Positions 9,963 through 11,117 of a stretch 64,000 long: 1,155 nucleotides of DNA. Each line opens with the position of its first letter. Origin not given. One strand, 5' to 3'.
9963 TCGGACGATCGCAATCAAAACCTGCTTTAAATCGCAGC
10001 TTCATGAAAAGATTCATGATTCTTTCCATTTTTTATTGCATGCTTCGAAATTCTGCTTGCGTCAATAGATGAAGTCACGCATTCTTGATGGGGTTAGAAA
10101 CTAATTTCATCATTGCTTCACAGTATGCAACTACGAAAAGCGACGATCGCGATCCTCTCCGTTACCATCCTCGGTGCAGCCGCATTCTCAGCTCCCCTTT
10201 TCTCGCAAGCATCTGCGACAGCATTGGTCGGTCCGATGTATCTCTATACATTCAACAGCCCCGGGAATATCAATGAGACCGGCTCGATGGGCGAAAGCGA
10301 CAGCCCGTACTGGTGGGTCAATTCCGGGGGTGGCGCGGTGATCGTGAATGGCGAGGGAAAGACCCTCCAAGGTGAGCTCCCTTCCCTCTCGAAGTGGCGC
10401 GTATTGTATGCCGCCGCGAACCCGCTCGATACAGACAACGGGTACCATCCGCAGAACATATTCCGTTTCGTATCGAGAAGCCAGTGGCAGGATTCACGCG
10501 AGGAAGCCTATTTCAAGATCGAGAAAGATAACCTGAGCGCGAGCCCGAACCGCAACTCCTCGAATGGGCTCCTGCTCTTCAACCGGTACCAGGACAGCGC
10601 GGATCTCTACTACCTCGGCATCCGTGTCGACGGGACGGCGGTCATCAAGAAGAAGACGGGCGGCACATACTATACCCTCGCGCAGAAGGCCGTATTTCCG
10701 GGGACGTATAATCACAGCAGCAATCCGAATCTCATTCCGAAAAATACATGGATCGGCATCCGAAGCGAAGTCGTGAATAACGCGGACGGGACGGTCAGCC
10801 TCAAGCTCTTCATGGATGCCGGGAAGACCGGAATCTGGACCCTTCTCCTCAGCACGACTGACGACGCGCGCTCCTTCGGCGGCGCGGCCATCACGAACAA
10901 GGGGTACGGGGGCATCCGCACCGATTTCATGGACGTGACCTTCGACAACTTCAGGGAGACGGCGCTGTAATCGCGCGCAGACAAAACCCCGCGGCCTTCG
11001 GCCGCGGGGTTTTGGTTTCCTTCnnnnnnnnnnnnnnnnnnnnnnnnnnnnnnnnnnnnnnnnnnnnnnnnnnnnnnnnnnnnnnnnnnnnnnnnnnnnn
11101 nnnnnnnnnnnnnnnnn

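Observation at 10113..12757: Duplicated two-gene module: secreted jelly-roll protein next to a CE4 polysaccharide deacetylase (second copy at 49784-52356)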

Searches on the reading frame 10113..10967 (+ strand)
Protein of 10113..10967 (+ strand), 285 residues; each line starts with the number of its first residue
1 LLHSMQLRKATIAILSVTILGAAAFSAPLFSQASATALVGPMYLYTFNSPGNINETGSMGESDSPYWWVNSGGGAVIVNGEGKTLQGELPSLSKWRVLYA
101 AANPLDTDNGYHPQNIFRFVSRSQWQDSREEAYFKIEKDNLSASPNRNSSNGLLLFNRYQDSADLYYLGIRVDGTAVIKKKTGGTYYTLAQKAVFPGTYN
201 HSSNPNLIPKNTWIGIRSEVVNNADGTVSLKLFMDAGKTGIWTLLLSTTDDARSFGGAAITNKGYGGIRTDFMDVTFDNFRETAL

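Call 4: search_protein_families(library=pfam, proteins=[window:10113-10967:+], max_evalue=0.1)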
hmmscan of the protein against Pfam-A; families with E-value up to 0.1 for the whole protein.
window:10113-10967:+ (285 aa): 0 families

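Call 6: find_homologous_proteins(query=window:10113-10967:+)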
Query window:10113-10967:+ (285 aa): 1668 proteins with E <= 0.001 among 3644 candidates; the best 120 are listed.
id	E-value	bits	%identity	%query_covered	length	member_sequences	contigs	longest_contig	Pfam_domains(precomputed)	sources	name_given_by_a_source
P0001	1.2e-179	614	97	99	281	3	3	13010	-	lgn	-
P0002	1.8e-110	387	65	96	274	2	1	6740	-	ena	-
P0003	9.5e-109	381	63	95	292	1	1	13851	-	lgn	-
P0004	3.8e-107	376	63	89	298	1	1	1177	-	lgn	-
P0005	6.3e-106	372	64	89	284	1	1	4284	-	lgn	-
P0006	1.4e-105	371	63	89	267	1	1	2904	-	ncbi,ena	-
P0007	1.9e-105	370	60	94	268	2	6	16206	-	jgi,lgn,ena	-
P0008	5.8e-103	362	59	94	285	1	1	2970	-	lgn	-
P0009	6.0e-103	362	62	87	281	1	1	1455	-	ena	-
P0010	6.6e-103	362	63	89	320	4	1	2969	-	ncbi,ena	ncbi:MAG: hypothetical protein AAB952_00875 [Patescibacteria group bacterium]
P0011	1.8e-102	361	58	94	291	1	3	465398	-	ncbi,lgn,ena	ncbi:MAG: hypothetical protein AAB367_00165 [Patescibacteria group bacterium]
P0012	2.8e-102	360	64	87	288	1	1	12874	-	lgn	-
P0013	4.3e-102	359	59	96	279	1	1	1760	-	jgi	jgi:hypothetical protein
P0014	5.3e-102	359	61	87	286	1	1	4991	-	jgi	jgi:hypothetical protein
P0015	5.4e-102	359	58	98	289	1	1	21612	-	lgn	-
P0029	1.5e-99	351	58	96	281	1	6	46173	-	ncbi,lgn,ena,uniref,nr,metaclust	ncbi:MAG: hypothetical protein A3B90_00805 [Candidatus Magasanikbacteria bacterium RIFCSPHIGHO2_02_F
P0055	5.3e-97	343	59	89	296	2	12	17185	-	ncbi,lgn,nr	ncbi:MAG: hypothetical protein HUT38_04340 [Candidatus Paceibacter sp.]|nr:hypothetical protein [Can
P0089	2.4e-95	337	58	87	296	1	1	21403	-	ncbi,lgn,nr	ncbi:MAG: hypothetical protein Q8L47_00270 [bacterium]|nr:hypothetical protein [bacterium]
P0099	1.1e-94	335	55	96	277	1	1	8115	-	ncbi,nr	ncbi:MAG TPA: hypothetical protein VLB02_00065 [Candidatus Paceibacterota bacterium]|nr:hypothetical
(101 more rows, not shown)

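Call 10: search_solved_structures(query=A1, max_evalue=10, show_alignments=2)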
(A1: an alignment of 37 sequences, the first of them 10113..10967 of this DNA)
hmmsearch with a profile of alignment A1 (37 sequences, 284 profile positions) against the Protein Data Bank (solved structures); distinct sequences matched with E-value up to 10: 3.
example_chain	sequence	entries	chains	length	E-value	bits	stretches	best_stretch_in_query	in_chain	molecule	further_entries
7d4a_A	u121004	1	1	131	0.88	12.1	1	160-195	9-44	Lysine-specific demethylase 4A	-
1prq_A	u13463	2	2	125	1.3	11.6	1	163-204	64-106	PROFILIN IA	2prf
1acf_A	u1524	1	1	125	1.4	11.5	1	163-204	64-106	PROFILIN I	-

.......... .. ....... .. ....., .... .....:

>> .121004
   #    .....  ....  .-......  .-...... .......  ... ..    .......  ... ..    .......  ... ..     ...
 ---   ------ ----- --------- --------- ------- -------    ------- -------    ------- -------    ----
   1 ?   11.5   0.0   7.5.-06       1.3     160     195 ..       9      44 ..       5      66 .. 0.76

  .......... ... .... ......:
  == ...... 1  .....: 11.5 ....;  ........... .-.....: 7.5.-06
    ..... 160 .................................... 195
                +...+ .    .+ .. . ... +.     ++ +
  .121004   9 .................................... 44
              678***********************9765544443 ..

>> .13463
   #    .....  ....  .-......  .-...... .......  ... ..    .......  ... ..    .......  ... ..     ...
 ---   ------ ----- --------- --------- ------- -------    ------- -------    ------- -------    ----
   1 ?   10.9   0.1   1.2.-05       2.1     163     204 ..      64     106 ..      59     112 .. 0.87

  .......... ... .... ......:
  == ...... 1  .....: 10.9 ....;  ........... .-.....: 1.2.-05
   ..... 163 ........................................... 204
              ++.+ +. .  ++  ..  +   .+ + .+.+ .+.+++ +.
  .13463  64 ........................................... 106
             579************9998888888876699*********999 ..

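Call 11: search_protein_families(library=ncbifam, proteins=[window:10113-10967:+], max_evalue=0.1)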
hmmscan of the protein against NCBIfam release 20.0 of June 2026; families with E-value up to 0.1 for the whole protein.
window:10113-10967:+ (285 aa): 0 families

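Call 13: find_related_loci(query=A1, collection=genome_contigs, flank=6000)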
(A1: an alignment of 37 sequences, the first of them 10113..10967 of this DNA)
Query A1 (285 aa) in genome_contigs; peptide patterns used: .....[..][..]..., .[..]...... (x = any residue, [..] = any of these).
288 stretches matched a pattern; 264 encode a relative of the query (tblastn E <= 1e-3); the best 80 are kept; 79 distinct loci.
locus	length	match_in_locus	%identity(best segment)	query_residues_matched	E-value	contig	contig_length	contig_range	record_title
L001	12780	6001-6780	58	15-281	6e-107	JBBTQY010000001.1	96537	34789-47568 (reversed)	MAG: Patescibacteria group bacterium isolate H41-bin076_1 H41_bin076_1_000000000001, whole genome shotgun sequence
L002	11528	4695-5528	56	8-285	7e-102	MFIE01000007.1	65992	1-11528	MAG: Candidatus Giovannonibacteria bacterium RIFCSPLOWO2_01_FULL_46_13 rifcsplowo2_01_scaffold_1221, whole genome shotgu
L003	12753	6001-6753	58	33-281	8e-99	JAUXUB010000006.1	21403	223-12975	MAG: bacterium isolate C13_metabat.bin.52 C13_k141_5012, whole genome shotgun sequence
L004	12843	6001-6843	56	3-285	6e-99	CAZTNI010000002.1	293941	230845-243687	MAG TPA_asm: uncultured Candidatus Saccharibacteria bacterium isolate SRP292972_co1_97 genome assembly, contig: NODE_52_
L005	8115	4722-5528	55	12-285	8e-98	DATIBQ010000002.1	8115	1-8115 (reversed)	MAG TPA_asm: Candidatus Paceibacterota bacterium isolate SMAG_U16294 k141_661771, whole genome shotgun sequence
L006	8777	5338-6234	53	2-285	1e-97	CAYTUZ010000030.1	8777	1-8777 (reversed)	MAG TPA_asm: uncultured Candidatus Saccharibacteria bacterium isolate binchicken_co50_16 genome assembly, contig: NODE_1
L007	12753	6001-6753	57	35-285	2e-97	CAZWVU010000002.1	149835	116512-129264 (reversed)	MAG TPA_asm: uncultured Candidatus Saccharibacteria bacterium isolate SRP193066_co2_100 genome assembly, contig: NODE_22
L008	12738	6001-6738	59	37-281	3e-97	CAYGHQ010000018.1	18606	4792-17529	MAG TPA_asm: uncultured Candidatus Saccharibacteria bacterium isolate ERP113451_co1_204 genome assembly, contig: NODE_34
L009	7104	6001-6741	58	35-283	2e-97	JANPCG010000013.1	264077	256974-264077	MAG: Candidatus Kaiserbacteria bacterium isolate VAR_78_metabat_560 VAR_78_k141_1588297, whole genome shotgun sequence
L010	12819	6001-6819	51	3-281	2e-96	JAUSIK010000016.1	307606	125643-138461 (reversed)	MAG: Nanoarchaeota archaeon isolate E14_metabat.bin.238 E14_k141_1029965, whole genome shotgun sequence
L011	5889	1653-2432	57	19-280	7e-96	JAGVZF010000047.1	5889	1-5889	Candidatus Woesearchaeota archaeon isolate RIFCSPHIGHO2_01_FULL_29_27 rifcsphigho2_01_scaffold_93199, whole genome shotg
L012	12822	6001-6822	54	11-285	6e-94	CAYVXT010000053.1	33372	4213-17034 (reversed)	MAG TPA_asm: uncultured Candidatus Saccharibacteria bacterium isolate binchicken_co200_56 genome assembly, contig: k141_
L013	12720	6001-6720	57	43-281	3e-94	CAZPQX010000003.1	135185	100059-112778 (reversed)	MAG TPA_asm: uncultured Candidatus Saccharibacteria bacterium isolate SRP292972_co1_63 genome assembly, contig: NODE_148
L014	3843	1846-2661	51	2-285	2e-93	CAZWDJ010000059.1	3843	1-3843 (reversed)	MAG TPA_asm: uncultured Candidatus Saccharibacteria bacterium isolate binchicken_co38_1375 genome assembly, contig: NODE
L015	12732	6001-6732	57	43-285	3e-93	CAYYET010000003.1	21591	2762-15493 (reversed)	MAG TPA_asm: uncultured Bdellovibrionales bacterium isolate SRP135725_co1_601 genome assembly, contig: NODE_3007_length_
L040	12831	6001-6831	49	7-285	1e-88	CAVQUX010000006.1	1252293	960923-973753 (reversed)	MAG: uncultured Acidobacteriota bacterium isolate MFD10007.bin.1.37 genome assembly, contig: contig_10714, whole genome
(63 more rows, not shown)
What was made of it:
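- The family is concentrated in CPR bacteria and DPANN archaea, both mostly episymbionts (call 13). The family also occurs in Acidobacteriota bins with megabase contigs (call 13).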

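Call 14: predict_structure(alignment_id=A1)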
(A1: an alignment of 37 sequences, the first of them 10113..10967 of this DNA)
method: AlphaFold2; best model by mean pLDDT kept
length: 285 residues; sequences in the alignment: 37
mean_pLDDT: 91.7   pTM: 0.83
mean pLDDT of the five models: 91.7, 91.5, 90.8, 89.0, 86.3
residues with pLDDT >= 90: 218; 70-90: 51; 50-70: 16; < 50: 0
segments of 3 or more residues with pLDDT < 50: none
pLDDT, mean of each block of 10 residues (from residue 1): 72 81 62 82 94 94 94 95 95 93 93 94 97 96 77 95 96 96 95 95 91 98 98 98 98 91 97 95 98
secondary structure, 60 per line:
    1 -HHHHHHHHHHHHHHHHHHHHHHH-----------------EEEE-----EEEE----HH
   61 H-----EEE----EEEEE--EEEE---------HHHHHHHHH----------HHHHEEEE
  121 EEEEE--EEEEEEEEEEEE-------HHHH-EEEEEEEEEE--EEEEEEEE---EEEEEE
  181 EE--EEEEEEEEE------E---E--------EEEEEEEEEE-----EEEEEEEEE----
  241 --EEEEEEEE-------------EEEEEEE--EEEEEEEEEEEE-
elements in order: H2-24 E42-45 E51-54 E67-69 E74-78 E81-84 H94-102 H113-116 E117-125 E128-139 H147-150 E152-161 E164-171 E175-182 E185-193 E213-222 E228-236 E243-250 E264-270 E273-284
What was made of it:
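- AF2 model pLDDT 91.7, pTM 0.83 (call 14).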

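Call 17: fold_search(model_id=the predicted structure, library=pdb)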
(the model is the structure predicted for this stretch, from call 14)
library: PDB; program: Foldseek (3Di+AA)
matches with E <= 10: 1378; with E <= 0.001: 61
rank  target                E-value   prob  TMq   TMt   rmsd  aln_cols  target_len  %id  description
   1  4b1m_A                1.2e-07  1.00  0.47  0.78   2.8       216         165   12  CARBOHYDRATE BINDING MODULE CBM66 FROM BACILLUS SUBTILIS (released 2012-12-12)
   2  4azz_A                1.5e-07  1.00  0.48  0.81   3.0       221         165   12  Carbohydrate binding module CBM66 from Bacillus subtilis (released 2012-07-25)
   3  4b1m_B                2.9e-07  1.00  0.46  0.78   3.6       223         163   12  CARBOHYDRATE BINDING MODULE CBM66 FROM BACILLUS SUBTILIS (released 2012-12-12)
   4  4b1m_C                3.4e-07  1.00  0.48  0.82   2.9       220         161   11  CARBOHYDRATE BINDING MODULE CBM66 FROM BACILLUS SUBTILIS (released 2012-12-12)
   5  4b1l                  6.9e-07  1.00  0.42  0.71   2.6       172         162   14  CARBOHYDRATE BINDING MODULE CBM66 FROM BACILLUS SUBTILIS (released 2012-12-12)
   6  8v31_C                2.2e-06  1.00  0.41  0.45   9.7       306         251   13  Structure of Alistipes sp. 3-Keto-2-hydroxy-glucal-hydratase AL2 (released 2024-06-19)
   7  2dup_B                2.3e-06  1.00  0.40  0.46  10.2       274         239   10  Crystal structure of VIP36 exoplasmic/lumenal domain, metal-free form (released 2007-07-24)
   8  2dur_A                2.5e-06  1.00  0.43  0.48   7.5       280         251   10  Crystal structure of VIP36 exoplasmic/lumenal domain, Ca2+/Man2-bound form (released 2007-07-24)
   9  2duo_B                2.7e-06  1.00  0.39  0.45   9.9       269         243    9  Crystal structure of VIP36 exoplasmic/lumenal domain, Ca2+-bound form (released 2007-07-24)
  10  3zr5_A                3.2e-06  1.00  0.48  0.23   6.8       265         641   13  STRUCTURE OF GALACTOCEREBROSIDASE FROM MOUSE (released 2011-09-28)
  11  2duq_B                3.4e-06  1.00  0.40  0.45  10.1       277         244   10  Crystal structure of VIP36 exoplasmic/lumenal domain, Ca2+/Man-bound form (released 2007-07-24)
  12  5gmt_B                4.0e-06  1.00  0.36  0.38  11.6       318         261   11  Crystal structure of the marine PL-14 alginate lyase from Aplysia kurodai (released 2017-01-04)
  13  2duq_A                5.2e-06  1.00  0.43  0.49   7.7       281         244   10  Crystal structure of VIP36 exoplasmic/lumenal domain, Ca2+/Man-bound form (released 2007-07-24)
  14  3d6e_A                5.8e-06  1.00  0.45  0.65   6.1       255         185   12  Crystal structure of the engineered 1,3-1,4-beta-glucanase protein from Bacillus licheniformis (released 2009-05-19)
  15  6ms3_B                6.1e-06  1.00  0.45  0.27   6.6       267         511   11  Crystal structure of the GH43 protein BlXynB mutant (K247S) from Bacillus licheniformis (released 2019-04-17)
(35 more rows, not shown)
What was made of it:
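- On Pfam PF06439 / CBM66: Foldseek ranks 1-5 are CBM66 entries 4b1m, 4azz and 4b1l: E 1e-7, TM 0.71-0.82 normalised on the target, rmsd 2.6-3.6 A (call 17).
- Closest known: Beta-jelly-roll polysaccharide lyases and hydrolases. Same: They appear among the Foldseek hits at E 1e-6 to 1e-4 (call 17).
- Lectins (VIP36, galectins, LNS domains, neurotoxin Hc) are frequent among the remaining hits, mixed with enzymes of the same fold (call 17). Jelly-roll lyases and hydrolases (PL14, PL28, PL7, GH16) are among the Foldseek hits (call 17). The best structural neighbour is a non-catalytic CBM (call 17).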

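Call 26: search_protein_families(library=pfam, alignment_id=A1, max_evalue=0.1)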
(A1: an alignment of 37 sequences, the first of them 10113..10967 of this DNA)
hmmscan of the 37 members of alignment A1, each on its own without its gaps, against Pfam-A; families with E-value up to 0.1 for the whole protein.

A. member 1, window:10113-10967:+ (285 aa): 0 families

B. families by the number of members that match (of 37 scanned): 5 families
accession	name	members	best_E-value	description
PF16053.10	MRP-S34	1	0.0014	Mitochondrial 28S ribosomal protein S34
PF06439.18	3keto-disac_hyd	1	0.012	3-keto-disaccharide hydrolase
PF07705.17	CARDB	1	0.025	CARDB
PF19079.5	CFSR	1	0.028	Collagen-flanked surface repeat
PF14577.11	SEO_C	1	0.064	Sieve element occlusion C-terminus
